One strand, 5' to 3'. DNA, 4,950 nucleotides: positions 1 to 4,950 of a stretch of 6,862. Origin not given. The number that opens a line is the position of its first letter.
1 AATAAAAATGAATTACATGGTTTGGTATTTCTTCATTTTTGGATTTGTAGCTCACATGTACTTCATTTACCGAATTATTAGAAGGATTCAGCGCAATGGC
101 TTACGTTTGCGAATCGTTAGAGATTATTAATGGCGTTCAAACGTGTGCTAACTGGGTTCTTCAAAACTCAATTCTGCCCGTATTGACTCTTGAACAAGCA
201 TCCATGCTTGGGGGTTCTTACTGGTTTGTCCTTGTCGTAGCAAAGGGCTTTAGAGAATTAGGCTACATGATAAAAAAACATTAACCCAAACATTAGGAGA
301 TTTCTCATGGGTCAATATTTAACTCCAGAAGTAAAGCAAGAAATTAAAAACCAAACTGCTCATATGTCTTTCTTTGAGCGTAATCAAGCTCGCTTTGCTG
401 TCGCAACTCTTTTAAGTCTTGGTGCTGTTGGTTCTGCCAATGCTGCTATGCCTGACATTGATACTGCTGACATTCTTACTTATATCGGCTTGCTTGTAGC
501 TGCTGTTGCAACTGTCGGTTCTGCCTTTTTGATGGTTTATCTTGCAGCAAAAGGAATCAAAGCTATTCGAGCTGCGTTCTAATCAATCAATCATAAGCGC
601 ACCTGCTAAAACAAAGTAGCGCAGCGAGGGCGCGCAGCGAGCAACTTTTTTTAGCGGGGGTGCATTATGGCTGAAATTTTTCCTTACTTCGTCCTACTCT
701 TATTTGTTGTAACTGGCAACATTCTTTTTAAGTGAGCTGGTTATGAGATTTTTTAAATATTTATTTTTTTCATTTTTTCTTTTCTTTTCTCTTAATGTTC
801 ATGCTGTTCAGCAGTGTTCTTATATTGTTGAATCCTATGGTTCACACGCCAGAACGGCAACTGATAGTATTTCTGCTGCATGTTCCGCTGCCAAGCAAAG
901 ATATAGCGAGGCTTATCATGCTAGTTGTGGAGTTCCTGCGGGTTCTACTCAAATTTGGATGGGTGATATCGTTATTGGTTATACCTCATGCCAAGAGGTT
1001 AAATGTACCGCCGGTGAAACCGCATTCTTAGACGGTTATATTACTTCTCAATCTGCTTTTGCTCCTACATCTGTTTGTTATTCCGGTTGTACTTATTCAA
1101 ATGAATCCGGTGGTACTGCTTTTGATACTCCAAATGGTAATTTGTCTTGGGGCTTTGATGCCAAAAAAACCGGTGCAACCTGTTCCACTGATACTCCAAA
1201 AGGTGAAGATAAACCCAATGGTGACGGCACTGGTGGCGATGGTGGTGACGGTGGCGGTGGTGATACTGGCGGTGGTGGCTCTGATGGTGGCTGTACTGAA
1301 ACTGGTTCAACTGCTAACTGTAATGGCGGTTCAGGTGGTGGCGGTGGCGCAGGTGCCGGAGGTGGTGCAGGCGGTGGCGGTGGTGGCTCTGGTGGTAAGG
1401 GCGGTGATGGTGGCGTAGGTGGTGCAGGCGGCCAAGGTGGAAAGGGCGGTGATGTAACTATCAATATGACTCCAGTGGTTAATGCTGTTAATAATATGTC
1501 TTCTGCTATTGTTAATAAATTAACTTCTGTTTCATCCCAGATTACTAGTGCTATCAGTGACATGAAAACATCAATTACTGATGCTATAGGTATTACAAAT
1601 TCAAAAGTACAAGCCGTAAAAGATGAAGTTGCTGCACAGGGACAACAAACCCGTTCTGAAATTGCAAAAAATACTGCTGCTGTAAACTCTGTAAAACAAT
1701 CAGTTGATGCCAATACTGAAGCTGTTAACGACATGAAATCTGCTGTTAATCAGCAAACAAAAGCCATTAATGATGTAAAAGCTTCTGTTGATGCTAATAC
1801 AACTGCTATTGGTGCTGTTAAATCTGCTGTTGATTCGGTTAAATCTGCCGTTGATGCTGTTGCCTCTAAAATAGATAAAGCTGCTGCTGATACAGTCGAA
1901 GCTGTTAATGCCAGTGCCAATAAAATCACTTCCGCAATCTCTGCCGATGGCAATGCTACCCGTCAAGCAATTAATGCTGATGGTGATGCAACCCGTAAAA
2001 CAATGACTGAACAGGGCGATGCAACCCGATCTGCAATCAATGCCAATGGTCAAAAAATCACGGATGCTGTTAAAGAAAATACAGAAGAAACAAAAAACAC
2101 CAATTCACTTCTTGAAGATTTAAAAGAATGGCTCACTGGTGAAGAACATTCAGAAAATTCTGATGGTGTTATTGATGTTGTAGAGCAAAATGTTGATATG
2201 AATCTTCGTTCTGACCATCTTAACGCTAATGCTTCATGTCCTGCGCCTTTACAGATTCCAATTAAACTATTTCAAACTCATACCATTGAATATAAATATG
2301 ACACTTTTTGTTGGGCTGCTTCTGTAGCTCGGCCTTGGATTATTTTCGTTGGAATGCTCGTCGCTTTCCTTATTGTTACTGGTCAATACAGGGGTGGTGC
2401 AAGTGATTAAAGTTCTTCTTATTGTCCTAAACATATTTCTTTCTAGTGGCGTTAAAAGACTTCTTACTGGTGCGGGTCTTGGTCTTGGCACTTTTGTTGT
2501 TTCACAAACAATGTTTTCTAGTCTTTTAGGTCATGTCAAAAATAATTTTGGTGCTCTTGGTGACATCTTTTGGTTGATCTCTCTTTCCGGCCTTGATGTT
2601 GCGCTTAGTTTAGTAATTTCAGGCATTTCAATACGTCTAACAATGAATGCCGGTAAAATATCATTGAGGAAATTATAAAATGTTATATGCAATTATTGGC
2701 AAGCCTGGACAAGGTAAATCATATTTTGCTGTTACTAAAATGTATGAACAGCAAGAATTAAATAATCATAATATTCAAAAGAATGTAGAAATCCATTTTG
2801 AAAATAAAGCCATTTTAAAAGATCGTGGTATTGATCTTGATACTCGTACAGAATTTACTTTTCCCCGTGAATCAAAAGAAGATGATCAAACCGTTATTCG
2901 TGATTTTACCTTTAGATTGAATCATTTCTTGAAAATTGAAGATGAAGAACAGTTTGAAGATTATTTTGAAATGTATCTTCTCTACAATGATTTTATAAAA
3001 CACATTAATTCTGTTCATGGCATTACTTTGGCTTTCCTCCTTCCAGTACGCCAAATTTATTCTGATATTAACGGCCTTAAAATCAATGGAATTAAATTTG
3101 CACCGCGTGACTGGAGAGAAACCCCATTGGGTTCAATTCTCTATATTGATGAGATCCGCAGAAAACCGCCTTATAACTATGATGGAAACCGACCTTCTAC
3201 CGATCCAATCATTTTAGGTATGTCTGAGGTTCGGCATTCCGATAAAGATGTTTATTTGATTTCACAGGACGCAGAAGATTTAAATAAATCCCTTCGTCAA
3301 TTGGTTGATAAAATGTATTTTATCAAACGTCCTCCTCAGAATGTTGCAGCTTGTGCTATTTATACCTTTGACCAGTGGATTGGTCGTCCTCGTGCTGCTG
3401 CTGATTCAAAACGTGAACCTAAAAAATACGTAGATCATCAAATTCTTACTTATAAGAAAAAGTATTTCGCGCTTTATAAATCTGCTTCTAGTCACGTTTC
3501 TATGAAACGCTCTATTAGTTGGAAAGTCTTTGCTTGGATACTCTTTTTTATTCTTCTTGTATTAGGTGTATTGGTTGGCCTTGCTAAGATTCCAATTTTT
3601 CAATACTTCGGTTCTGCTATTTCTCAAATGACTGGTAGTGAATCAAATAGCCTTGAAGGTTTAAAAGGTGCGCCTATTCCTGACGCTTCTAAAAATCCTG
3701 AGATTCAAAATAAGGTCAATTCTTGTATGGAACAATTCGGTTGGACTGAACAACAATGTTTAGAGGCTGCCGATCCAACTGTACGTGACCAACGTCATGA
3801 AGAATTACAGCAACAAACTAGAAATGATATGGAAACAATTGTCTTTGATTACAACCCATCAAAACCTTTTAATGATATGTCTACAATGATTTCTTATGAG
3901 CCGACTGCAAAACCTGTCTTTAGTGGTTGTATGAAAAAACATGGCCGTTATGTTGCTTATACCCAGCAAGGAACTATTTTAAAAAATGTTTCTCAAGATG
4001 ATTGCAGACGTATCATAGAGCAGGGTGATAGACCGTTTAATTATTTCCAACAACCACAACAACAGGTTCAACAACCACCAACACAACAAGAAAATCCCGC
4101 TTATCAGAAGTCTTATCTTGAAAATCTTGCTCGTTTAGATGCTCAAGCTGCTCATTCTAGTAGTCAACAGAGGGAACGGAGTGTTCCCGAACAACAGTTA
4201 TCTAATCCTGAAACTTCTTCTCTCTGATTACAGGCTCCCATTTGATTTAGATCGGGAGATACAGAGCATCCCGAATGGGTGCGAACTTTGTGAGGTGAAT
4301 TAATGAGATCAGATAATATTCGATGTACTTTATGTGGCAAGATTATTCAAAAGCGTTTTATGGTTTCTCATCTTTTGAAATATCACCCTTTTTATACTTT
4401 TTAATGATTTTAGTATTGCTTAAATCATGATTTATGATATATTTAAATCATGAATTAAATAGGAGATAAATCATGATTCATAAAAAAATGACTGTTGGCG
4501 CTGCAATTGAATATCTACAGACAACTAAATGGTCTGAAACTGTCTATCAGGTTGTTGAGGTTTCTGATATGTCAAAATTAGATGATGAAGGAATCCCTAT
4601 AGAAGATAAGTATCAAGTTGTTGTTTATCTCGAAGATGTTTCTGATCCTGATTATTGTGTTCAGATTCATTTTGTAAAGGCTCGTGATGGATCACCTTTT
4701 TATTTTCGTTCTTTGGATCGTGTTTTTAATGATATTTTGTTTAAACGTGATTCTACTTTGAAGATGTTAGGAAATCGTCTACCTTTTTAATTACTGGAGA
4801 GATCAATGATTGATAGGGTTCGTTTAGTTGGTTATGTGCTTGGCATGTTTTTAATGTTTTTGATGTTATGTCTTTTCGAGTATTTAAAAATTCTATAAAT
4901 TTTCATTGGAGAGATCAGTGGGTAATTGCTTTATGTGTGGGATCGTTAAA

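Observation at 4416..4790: Triple 14-bp palindrome at exact 23-bp phasing locks the promoter, TSS and start codon of an orphan gene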

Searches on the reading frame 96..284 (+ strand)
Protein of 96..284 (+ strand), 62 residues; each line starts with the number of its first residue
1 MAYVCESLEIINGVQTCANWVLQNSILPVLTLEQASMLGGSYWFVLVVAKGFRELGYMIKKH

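Call 8: search_protein_families(library=pfam, proteins=[window:96-284:+], max_evalue=0.1)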
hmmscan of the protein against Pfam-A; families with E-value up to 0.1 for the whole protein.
window:96-284:+ (62 aa): 0 families

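Call 9: search_protein_families(library=phrogs, proteins=[window:96-284:+], max_evalue=0.1)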
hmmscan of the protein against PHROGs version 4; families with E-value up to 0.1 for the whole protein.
window:96-284:+ (62 aa): 4 families
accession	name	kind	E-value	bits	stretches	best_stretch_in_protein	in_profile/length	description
phrog_13391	-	unknown function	5.5e-09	37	1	1-38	1-37/59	-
phrog_9110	-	unknown function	3.3e-06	28.4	1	1-60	2-60/61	-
phrog_10162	-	unknown function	0.0024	18.9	1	8-50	8-53/66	-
phrog_4644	-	tail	0.019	16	1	5-59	10-66/71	tail protein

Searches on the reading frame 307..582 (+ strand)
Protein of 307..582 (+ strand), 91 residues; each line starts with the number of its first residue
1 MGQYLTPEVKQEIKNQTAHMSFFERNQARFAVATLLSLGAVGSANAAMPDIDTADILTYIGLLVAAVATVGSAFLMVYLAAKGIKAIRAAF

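Call 8: search_protein_families(library=pfam, proteins=[window:307-582:+], max_evalue=0.1)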
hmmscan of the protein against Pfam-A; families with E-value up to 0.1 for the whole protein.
window:307-582:+ (91 aa): 1 family
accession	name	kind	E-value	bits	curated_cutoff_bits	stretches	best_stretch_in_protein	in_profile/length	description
PF05356.16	Phage_Coat_B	-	2.1e-08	34.5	23.5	1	39-91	4-56/56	Inovirus Coat protein B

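Call 9: search_protein_families(library=phrogs, proteins=[window:307-582:+], max_evalue=0.1)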
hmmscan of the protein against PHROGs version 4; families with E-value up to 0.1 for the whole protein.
window:307-582:+ (91 aa): 2 families
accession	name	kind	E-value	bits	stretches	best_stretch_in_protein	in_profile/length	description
phrog_2374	-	unknown function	3.7e-13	50.2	1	31-91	13-73/74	-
phrog_9282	-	unknown function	0.00026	22.2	1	38-89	22-74/76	-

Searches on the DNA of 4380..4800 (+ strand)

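Call 79: search_dna_similar(query=window:4380-4800:+, collection=plasmids, mode=distant, max_evalue=0.1)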
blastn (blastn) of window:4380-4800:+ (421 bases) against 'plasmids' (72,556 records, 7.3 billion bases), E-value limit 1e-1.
Records with a match: 35; places in all: 38; records where one place covers at least 80% of the query: 0.
Best place of each record, by identity: 95-99% 1; 80-90% 34.
By first word of the organism name: Staphylococcus 34; Acinetobacter 1.
By predicted mobility (MOB-suite, as given by PLSDB): non-mobilizable 17; mobilizable 15; conjugative 3.
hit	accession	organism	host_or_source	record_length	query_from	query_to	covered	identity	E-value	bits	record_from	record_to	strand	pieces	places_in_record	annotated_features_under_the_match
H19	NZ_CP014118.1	Staphylococcus epidermidis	Homo sapiens,peripheral blood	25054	45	100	13%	80.4%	3e-2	46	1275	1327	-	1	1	none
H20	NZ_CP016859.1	Staphylococcus aureus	Homo sapiens,Purulent absess from ...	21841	45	100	13%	80.4%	3e-2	46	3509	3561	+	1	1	none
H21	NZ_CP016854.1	Staphylococcus aureus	Homo sapiens,Nose from military trainee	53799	45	100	13%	80.4%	3e-2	46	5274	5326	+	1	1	none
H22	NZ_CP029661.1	Staphylococcus aureus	-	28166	45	100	13%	80.4%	3e-2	46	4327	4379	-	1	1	none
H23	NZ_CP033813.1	Staphylococcus haemolyticus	Homo sapiens,bronchoalveolar lavage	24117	45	100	13%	80.4%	3e-2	46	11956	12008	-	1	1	none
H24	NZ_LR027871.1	Staphylococcus aureus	Homo sapiens,Blood Culture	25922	45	100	13%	80.4%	3e-2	46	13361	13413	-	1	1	none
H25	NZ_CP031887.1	Staphylococcus aureus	Homo sapiens,wound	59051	45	100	13%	80.4%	3e-2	46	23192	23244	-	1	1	none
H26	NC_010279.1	Staphylococcus aureus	-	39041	45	100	13%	80.4%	3e-2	46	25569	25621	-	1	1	none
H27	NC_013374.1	Staphylococcus epidermidis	-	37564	45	100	13%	80.4%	3e-2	46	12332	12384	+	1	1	none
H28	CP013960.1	Staphylococcus aureus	Homo sapiens,blood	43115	45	100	13%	80.4%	3e-2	46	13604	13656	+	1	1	none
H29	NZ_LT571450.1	Staphylococcus epidermidis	-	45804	45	100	13%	80.4%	3e-2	46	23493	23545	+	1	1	none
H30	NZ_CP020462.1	Staphylococcus epidermidis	Homo sapiens,central veneous catheter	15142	45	100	13%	80.4%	3e-2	46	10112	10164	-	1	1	none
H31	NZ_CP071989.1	Staphylococcus epidermidis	Homo sapiens,blood (platelets),isolated ...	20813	45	100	13%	80.4%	3e-2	46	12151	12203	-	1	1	none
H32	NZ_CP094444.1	Staphylococcus aureus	sputum,sputum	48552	45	100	13%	80.4%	3e-2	46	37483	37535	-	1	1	none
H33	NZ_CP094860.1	Staphylococcus epidermidis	Homo sapiens,pertoneal cavity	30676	45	100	13%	80.4%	3e-2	46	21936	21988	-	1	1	none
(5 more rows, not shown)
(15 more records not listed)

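Call 80: search_dna_similar(query=window:4380-4800:+, collection=phages, mode=distant, max_evalue=0.1)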
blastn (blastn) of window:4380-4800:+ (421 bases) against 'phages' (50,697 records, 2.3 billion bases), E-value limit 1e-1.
No match.

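Call 81: get_annotated_region(hit=H20, flank=1500)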
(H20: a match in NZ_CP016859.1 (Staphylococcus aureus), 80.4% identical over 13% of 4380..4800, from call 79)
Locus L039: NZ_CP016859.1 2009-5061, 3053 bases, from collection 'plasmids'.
description: Staphylococcus aureus strain 1971.C01 plasmid p1971.C01b, complete sequence
organism: Staphylococcus aureus (NCBI taxid 1280)
taxonomy: Bacteria; Bacillota; Bacilli; Bacillales; Staphylococcaceae; Staphylococcus; Staphylococcus aureus
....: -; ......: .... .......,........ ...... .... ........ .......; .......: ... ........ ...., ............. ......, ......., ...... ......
typing (MOB-suite, as given by PLSDB): mobilizable; replicon rep_cluster_1215; relaxase MOBQ
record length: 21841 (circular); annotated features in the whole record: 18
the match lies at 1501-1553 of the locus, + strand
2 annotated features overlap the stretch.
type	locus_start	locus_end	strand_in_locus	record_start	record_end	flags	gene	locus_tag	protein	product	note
CDS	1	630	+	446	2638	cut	-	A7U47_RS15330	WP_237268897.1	AAA family ATPase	-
CDS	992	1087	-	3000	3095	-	-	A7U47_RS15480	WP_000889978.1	type I toxin-antitoxin system Fst family toxin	-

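Call 93: search_dna_similar(query=window:4380-4800:+, collection=plasmids, mode=distant, max_evalue=0.1, max_rows=40, rows=spread)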
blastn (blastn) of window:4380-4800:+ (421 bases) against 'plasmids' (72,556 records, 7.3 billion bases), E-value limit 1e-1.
Records with a match: 35; places in all: 38; records where one place covers at least 80% of the query: 0.
Best place of each record, by identity: 95-99% 1; 80-90% 34.
By first word of the organism name: Staphylococcus 34; Acinetobacter 1.
By predicted mobility (MOB-suite, as given by PLSDB): non-mobilizable 17; mobilizable 15; conjugative 3.
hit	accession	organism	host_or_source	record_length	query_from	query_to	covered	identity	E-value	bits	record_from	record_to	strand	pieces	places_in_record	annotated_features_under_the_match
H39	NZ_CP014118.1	Staphylococcus epidermidis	Homo sapiens,peripheral blood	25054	45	100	13%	80.4%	3e-2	46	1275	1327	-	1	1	none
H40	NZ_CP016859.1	Staphylococcus aureus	Homo sapiens,Purulent absess from ...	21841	45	100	13%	80.4%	3e-2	46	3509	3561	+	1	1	none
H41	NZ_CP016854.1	Staphylococcus aureus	Homo sapiens,Nose from military trainee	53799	45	100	13%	80.4%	3e-2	46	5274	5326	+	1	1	none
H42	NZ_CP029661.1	Staphylococcus aureus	-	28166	45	100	13%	80.4%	3e-2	46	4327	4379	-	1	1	none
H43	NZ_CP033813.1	Staphylococcus haemolyticus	Homo sapiens,bronchoalveolar lavage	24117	45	100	13%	80.4%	3e-2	46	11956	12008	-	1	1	none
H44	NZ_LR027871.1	Staphylococcus aureus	Homo sapiens,Blood Culture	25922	45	100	13%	80.4%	3e-2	46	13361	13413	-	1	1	none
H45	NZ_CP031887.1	Staphylococcus aureus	Homo sapiens,wound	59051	45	100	13%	80.4%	3e-2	46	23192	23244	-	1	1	none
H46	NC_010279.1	Staphylococcus aureus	-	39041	45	100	13%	80.4%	3e-2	46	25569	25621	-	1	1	none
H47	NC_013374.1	Staphylococcus epidermidis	-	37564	45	100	13%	80.4%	3e-2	46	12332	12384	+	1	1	none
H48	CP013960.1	Staphylococcus aureus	Homo sapiens,blood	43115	45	100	13%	80.4%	3e-2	46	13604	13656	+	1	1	none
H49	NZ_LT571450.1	Staphylococcus epidermidis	-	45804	45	100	13%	80.4%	3e-2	46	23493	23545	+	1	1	none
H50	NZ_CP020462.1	Staphylococcus epidermidis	Homo sapiens,central veneous catheter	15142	45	100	13%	80.4%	3e-2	46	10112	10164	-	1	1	none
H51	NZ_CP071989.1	Staphylococcus epidermidis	Homo sapiens,blood (platelets),isolated ...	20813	45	100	13%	80.4%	3e-2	46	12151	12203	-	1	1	none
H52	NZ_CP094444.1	Staphylococcus aureus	sputum,sputum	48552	45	100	13%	80.4%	3e-2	46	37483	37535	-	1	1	none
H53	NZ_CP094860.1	Staphylococcus epidermidis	Homo sapiens,pertoneal cavity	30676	45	100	13%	80.4%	3e-2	46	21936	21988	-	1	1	none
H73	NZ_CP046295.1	Acinetobacter lwoffii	Homo sapiens,clinical isolate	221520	219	250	8%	96.9%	2e-4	55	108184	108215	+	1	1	none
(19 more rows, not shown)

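Call 95: get_annotated_region(hit=H73, flank=3000)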
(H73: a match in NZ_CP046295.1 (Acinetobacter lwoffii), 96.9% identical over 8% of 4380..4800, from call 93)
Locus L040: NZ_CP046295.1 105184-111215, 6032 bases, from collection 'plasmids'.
description: Acinetobacter lwoffii strain FDAARGOS_552 plasmid unnamed1, complete sequence
organism: Acinetobacter lwoffii (NCBI taxid 28090)
taxonomy: Bacteria; Pseudomonadota; Gammaproteobacteria; Moraxellales; Moraxellaceae; Acinetobacter; Acinetobacter lwoffii
host: -; source: Homo sapiens,clinical isolate; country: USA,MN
typing (MOB-suite, as given by PLSDB): mobilizable; replicon rep_cluster_1656; relaxase MOBP,MOBP
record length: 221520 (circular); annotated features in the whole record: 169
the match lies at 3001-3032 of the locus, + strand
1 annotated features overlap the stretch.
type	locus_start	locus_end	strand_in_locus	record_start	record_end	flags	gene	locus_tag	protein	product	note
CDS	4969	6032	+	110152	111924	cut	-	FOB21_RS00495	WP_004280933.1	alkaline phosphatase D family protein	-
